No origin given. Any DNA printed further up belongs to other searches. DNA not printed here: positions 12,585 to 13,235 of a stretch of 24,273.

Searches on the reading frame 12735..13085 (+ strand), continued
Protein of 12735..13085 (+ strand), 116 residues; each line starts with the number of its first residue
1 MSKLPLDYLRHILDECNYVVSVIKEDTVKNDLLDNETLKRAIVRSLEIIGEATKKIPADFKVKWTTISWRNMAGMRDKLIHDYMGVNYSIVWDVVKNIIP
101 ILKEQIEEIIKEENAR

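Call 46: find_encoding_contigs(protein=P0017, flank=6000, max_places=4)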
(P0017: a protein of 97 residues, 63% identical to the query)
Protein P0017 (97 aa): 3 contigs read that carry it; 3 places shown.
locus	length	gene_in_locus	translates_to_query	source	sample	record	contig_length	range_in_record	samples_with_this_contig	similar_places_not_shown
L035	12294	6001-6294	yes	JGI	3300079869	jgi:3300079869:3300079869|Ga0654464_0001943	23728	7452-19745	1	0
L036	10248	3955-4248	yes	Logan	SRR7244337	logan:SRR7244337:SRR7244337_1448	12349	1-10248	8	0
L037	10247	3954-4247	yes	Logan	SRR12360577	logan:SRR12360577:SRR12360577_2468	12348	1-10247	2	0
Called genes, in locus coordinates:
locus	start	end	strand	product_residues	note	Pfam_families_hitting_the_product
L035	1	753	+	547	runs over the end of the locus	PF01979:Amidohydro_1, PF13382:Adenine_deam_C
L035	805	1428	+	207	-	PF04542:Sigma70_r2, PF08281:Sigma70_r4_2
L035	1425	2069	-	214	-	-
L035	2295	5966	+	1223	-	PF25778:DUF7948, PF00801:PKD (faint), PF19081:Ig_7 (faint), PF18911:PKD_4 (weak), PF13585:CHU_C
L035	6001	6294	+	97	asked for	-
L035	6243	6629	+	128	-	PF13650:Asp_protease_2 (weak), PF13975:gag-asp_proteas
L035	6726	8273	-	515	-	PF18990:DUF5723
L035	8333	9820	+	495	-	PF04174:CP_ATPgrasp_1, PF14403:CP_ATPgrasp_2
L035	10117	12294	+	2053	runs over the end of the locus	?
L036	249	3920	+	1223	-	PF25778:DUF7948, PF00801:PKD (faint), PF19081:Ig_7 (faint), PF18911:PKD_4 (weak), PF13585:CHU_C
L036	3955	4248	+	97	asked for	-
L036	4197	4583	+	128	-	PF13650:Asp_protease_2 (weak), PF13975:gag-asp_proteas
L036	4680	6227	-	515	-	PF18990:DUF5723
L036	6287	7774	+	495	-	PF04174:CP_ATPgrasp_1, PF14403:CP_ATPgrasp_2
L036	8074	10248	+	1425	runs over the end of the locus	?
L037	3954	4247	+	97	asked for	-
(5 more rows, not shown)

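Call 47: find_encoding_contigs(protein=P0025, flank=6000, max_places=4)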
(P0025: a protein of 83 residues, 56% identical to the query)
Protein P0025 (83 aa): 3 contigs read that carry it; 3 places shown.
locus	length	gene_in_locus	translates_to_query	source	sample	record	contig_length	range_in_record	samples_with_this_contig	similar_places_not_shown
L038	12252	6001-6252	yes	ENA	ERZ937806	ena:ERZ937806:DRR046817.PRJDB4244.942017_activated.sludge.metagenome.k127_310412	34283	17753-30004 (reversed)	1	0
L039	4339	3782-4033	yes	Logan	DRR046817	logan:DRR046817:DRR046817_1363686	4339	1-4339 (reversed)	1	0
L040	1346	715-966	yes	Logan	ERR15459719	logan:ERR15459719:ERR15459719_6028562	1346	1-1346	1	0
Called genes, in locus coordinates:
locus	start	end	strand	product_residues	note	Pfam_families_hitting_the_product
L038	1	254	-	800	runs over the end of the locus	PF12704:MacB_PCD, PF02687:FtsX, PF12704:MacB_PCD (weak), PF02687:FtsX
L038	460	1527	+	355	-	PF13201:PCMD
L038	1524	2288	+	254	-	PF13568:OMP_b-brl_2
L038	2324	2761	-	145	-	PF00903:Glyoxalase, PF06983:3-dmu-9_3-mt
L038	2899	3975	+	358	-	PF00970:FAD_binding_6, PF00175:NAD_binding_1, PF00111:Fer2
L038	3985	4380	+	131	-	PF05168:HEPN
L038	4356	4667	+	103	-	PF18765:Polbeta, PF01909:NTP_transf_2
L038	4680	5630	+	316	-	PF05138:PaaA_PaaC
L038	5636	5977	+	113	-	PF06243:PaaB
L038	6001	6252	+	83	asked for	-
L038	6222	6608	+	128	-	PF13650:Asp_protease_2 (weak), PF13975:gag-asp_proteas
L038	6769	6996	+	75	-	-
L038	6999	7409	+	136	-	PF13470:PIN_3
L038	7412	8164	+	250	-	PF05138:PaaA_PaaC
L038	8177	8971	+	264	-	PF02661:Fic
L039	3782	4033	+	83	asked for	-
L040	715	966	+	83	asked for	-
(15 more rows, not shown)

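Call 58: predict_structure(alignment_id=A2)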
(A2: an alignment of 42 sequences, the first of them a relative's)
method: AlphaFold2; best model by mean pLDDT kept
length: 89 residues; sequences in the alignment: 42
mean_pLDDT: 78.3   pTM: 0.61
mean pLDDT of the five models: 78.3, 75.8, 72.2, 68.0, 67.3
residues with pLDDT >= 90: 13; 70-90: 44; 50-70: 31; < 50: 1
segments of 3 or more residues with pLDDT < 50: none
pLDDT, mean of each block of 10 residues (from residue 1): 75 90 75 78 90 81 85 63 65
secondary structure, 60 per line:
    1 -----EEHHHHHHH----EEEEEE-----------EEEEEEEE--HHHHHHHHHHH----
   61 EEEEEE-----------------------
elements in order: H8-14 E19-24 E36-43 H46-56 E61-66

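Call 60: search_protein_representatives(alignment_id=A2)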
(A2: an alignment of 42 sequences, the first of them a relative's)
Query: 42 sequences, 88 profile positions. Proteins with E-value up to 0.001 (for the whole library): 888; up to 1e-10: 96; up to 1e-30: 2. The best 150 are listed.
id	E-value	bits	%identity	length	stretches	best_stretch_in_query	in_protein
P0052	1.2e-33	130.9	-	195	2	2-73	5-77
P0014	1.3e-32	127.5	-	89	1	3-82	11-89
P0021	6.8e-30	118.9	-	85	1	3-87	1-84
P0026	2.7e-29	117.0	-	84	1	5-88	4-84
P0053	9.7e-27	108.8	-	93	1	2-87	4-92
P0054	2.0e-26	107.8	-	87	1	3-86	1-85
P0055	3.8e-25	103.7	-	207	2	3-77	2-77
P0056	2.0e-22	94.9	-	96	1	3-79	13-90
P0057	1.2e-21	92.5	-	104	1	3-75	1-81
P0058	2.0e-21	91.7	-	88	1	3-77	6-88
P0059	3.0e-21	91.2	-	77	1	1-77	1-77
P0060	5.7e-20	87.1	-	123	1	2-75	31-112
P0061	1.3e-19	86.0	-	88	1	3-77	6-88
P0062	5.1e-19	84.0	-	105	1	3-77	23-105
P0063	1.0e-18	83.1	-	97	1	5-79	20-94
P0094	4.3e-14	68.2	-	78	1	3-77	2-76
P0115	6.5e-12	61.3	-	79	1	6-72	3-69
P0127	1.6e-11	60.0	-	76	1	2-72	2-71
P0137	7.2e-11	57.9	-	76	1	4-69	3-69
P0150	2.3e-10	56.3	-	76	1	4-70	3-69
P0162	5.6e-10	55.1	-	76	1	3-71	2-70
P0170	1.0e-09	54.2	-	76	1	3-76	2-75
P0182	1.6e-09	53.6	-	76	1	3-72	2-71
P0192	3.1e-09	52.7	-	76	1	3-70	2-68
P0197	4.2e-09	52.2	-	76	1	5-72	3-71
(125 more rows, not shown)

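Call 61: search_protein_families(library=pfam, proteins=[P0094, P0115, P0127, P0137, P0150, P0162, P0170, P0182, P0192, P0197], max_evalue=0.1)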
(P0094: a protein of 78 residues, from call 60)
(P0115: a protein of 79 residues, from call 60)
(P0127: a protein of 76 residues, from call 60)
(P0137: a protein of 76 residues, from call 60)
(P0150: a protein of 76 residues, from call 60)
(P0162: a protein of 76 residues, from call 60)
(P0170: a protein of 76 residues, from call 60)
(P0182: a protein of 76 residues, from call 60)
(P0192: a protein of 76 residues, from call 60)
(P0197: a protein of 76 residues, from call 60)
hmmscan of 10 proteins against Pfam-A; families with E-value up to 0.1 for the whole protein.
P0094 (78 aa): 0 families

P0115 (79 aa): 1 family
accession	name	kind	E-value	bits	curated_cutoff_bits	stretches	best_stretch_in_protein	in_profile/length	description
PF18929.5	DUF5678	-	0.015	15.5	23.2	0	32-53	15-37/49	Family of unknown function (DUF5678)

P0127 (76 aa): 0 families

P0137 (76 aa): 1 family
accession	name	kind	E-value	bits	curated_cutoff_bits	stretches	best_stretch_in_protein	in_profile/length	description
PF18929.5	DUF5678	-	0.0024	18.1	23.2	0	38-56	18-36/49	Family of unknown function (DUF5678)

P0150 (76 aa): 0 families

P0162 (76 aa): 1 family
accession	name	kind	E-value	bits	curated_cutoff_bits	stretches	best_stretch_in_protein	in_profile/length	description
PF18929.5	DUF5678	-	0.0077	16.5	23.2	1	33-54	14-36/49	Family of unknown function (DUF5678)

P0170 (76 aa): 1 family
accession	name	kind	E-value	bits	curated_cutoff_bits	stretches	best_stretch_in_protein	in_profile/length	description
PF24644.1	DUF7638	-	0.088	13.3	27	0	3-27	43-67/106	Domain of unknown function (DUF7638)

P0182 (76 aa): 1 family
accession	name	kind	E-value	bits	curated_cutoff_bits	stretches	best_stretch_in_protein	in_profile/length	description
PF18929.5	DUF5678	-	0.052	13.8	23.2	0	10-22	2-14/49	Family of unknown function (DUF5678)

P0192 (76 aa): 1 family
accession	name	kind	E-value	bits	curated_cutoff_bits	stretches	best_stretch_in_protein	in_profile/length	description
PF21835.1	YIEGIA_cap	-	0.092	12.9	24.1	0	31-54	14-37/58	Capping complex subunit for YIEGIA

P0197 (76 aa): 0 families

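Call 73: search_dna_similar(query=P0001, collection=plasmids, mode=protein, max_evalue=0.001, max_rows=15)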
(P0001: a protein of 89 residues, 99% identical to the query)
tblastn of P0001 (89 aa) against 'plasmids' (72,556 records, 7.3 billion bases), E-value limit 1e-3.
No match.

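Call 74: search_dna_similar(query=P0001, collection=phages, mode=protein, max_evalue=0.001, max_rows=10)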
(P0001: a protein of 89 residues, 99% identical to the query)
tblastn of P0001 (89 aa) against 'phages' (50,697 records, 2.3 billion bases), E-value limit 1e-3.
No match.
